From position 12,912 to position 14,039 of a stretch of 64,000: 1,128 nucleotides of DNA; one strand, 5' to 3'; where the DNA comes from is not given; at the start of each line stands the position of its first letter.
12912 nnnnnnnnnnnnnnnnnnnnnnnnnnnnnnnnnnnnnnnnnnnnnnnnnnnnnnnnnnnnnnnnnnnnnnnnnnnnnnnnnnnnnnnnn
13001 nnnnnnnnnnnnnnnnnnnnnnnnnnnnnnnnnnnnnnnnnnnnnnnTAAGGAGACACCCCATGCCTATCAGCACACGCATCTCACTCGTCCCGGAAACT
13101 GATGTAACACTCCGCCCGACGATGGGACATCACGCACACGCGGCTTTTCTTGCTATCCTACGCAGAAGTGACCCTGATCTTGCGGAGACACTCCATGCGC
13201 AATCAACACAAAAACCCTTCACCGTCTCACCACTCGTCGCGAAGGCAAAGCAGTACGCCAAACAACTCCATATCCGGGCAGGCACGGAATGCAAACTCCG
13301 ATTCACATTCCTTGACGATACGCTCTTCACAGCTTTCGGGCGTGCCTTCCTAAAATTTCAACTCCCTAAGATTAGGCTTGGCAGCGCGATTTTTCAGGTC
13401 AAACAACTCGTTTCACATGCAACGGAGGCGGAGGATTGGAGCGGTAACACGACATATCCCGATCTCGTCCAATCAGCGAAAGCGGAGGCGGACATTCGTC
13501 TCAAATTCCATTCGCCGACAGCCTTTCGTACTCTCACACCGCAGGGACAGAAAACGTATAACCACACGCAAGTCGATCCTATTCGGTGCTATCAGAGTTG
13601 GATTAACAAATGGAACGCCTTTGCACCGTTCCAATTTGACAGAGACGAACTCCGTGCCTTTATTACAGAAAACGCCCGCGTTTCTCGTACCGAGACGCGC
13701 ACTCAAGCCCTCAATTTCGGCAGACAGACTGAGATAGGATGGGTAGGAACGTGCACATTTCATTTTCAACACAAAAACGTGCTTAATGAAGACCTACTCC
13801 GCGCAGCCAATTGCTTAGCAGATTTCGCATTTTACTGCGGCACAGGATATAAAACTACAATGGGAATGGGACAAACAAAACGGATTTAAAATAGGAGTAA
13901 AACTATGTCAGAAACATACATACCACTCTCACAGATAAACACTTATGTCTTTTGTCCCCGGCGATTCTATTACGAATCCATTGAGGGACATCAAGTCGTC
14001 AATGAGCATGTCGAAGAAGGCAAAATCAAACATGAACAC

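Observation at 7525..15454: Two identical IS4-family copies have hit cas7 and the Cas4 part of cas4-cas1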

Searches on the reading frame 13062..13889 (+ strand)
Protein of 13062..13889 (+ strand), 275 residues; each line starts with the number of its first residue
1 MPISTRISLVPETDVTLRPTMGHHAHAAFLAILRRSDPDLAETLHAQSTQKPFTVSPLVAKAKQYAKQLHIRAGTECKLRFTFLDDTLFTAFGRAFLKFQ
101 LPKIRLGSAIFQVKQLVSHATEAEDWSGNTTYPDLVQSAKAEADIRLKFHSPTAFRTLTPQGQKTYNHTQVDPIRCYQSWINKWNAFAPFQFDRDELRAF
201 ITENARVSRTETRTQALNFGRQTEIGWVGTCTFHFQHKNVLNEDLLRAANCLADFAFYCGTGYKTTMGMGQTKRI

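Call 10: search_protein_families(library=ncbifam, proteins=[window:13062-13889:+])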
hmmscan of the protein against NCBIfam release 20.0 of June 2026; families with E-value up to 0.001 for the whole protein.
window:13062-13889:+ (275 aa): 1 family
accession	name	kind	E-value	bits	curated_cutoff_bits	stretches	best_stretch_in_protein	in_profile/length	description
TIGR01877.1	cas_cas6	equivalog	4e-20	73.1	58.65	1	44-273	2-200/200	CRISPR-associated endoribonuclease Cas6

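Call 11: search_protein_families(library=pfam, proteins=[window:13062-13889:+])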
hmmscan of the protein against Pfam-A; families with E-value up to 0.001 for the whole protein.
window:13062-13889:+ (275 aa): 3 families
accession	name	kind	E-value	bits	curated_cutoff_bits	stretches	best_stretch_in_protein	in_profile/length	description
PF19308.4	CRISPR_Cas6_N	-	5.7e-22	78.9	23.9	1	1-135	1-145/147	CRISPR Cas6 N-terminal domain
PF10040.14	CRISPR_Cas6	-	2.6e-17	63.7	25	1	147-272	1-89/89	CRISPR-associated endoribonuclease Cas6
PF21350.2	Cas6_I-A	-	1.2e-05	26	27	1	24-115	9-99/101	CRISPR-associated protein Cas6, N-terminal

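Call 12: search_protein_families(library=padloc, max_evalue=0.01, proteins=[window:13062-13889:+])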
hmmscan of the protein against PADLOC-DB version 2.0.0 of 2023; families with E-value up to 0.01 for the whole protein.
window:13062-13889:+ (275 aa): 17 families
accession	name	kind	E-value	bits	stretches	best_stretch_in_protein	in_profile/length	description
PDLC02042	Cas6d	-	6.9e-43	145.4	1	1-275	1-271/271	-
PDLC02044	Cas6d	-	8.7e-37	125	1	9-273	13-256/260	-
PDLC01466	Cas6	-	1.1e-26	91.9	1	14-273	8-218/223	"CAS-I,CAS-II,CAS-III,CAS-IV,CAS-V,CAS-VI; crRNAmaturation"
PDLC00956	Cas6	-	1.1e-20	73.1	1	44-273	2-200/200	CRISPR-associated endoribonuclease Cas6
PDLC01265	Cas6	-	1.4e-20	72.9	1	50-272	1-178/179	"CAS-I,CAS-II,CAS-III,CAS-IV,CAS-V,CAS-VI; crRNAmaturation"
PDLC01650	Cas6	-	2.9e-19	68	1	147-270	1-102/102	"CAS-I,CAS-II,CAS-III,CAS-IV,CAS-V,CAS-VI; crRNAmaturation"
PDLC01200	Cas6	-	1e-15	55.7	1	7-272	6-267/273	"CAS-I,CAS-III-B; crRNAmaturation"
PDLC01717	typeIV_Cas6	-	3.6e-15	54.2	1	67-271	53-245/259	Cas6_6_IVD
PDLC01781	Cas6_IIIa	-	1.8e-13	49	1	37-272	32-238/241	-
PDLC01782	Cas6b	-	1.3e-12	46.2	1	6-272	4-231/235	-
PDLC02043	Cas6d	-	7.3e-11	40.3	1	7-271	6-266/273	-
PDLC01372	Cas6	-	4.7e-08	31.5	1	6-116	4-111/235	"CAS-I,CAS-II,CAS-III,CAS-IV,CAS-V,CAS-VI; crRNAmaturation"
PDLC02098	Cas6_IIIa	-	8.4e-07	27.6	1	6-274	4-199/200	-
PDLC01451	Cas6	-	3.6e-06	25.5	1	7-271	5-214/219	"CAS-I,CAS-II,CAS-III,CAS-IV,CAS-V,CAS-VI; crRNAmaturation"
PDLC01783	Cas6b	-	6.2e-05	20.9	1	32-103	27-95/225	-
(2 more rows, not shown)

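Call 22: list_cluster_members(proteins=[P0007, window:13062-13889:+, window:5066-7291:+, L001:785-1567:+, L001:1560-2345:+, L001:2330-4216:+, window:16920-17192:+, window:2840-3805:+, window:877-2154:+])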
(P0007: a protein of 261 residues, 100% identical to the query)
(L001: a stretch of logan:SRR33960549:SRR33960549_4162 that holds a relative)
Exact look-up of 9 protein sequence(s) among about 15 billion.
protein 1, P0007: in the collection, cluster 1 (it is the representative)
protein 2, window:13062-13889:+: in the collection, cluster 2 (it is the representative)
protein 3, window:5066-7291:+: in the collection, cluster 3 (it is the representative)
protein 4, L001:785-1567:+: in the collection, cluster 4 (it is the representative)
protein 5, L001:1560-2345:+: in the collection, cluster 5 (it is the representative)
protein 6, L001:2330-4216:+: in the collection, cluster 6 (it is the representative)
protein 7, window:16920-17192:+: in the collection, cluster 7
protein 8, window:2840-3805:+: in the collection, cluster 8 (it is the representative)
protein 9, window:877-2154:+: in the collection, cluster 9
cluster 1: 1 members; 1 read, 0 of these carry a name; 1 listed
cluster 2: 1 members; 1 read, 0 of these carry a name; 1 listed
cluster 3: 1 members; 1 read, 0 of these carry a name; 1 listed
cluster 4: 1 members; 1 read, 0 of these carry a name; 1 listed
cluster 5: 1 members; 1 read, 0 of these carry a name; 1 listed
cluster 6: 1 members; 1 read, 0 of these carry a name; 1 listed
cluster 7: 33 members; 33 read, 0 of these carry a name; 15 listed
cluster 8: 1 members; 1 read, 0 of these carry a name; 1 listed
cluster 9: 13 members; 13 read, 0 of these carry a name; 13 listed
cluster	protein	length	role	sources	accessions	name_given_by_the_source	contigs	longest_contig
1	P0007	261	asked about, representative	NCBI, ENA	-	-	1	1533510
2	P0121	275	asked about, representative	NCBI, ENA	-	-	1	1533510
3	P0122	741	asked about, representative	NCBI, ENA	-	-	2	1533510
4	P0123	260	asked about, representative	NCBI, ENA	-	-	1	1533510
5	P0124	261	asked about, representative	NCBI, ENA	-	-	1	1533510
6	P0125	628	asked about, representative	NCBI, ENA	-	-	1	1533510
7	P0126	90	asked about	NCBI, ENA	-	-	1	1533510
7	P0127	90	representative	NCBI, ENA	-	-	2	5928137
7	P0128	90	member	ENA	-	-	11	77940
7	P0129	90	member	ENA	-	-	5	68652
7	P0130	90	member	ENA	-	-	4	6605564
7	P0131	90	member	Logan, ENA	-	-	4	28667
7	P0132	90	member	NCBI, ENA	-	-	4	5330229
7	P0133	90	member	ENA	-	-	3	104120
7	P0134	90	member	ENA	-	-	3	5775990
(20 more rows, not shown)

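Call 45: find_encoding_contigs(protein=P0122, flank=10000, max_places=6)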
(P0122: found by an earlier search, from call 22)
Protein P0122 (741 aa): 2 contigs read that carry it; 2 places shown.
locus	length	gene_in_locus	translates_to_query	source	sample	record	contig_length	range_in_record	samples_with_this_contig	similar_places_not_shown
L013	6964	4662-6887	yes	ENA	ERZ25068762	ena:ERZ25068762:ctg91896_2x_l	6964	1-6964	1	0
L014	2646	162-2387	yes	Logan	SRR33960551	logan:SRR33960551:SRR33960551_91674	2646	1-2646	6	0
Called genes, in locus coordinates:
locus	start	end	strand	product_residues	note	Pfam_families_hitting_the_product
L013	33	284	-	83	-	-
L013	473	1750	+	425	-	PF13546:DDE_5, PF01609:DDE_Tnp_1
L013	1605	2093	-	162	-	-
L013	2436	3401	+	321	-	PF08279:HTH_11 (weak), PF19187:HTH_PafC (faint), PF13280:WYL, PF25583:WCX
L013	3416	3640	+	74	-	-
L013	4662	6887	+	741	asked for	-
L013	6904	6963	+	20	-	?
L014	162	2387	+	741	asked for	-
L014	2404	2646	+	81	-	?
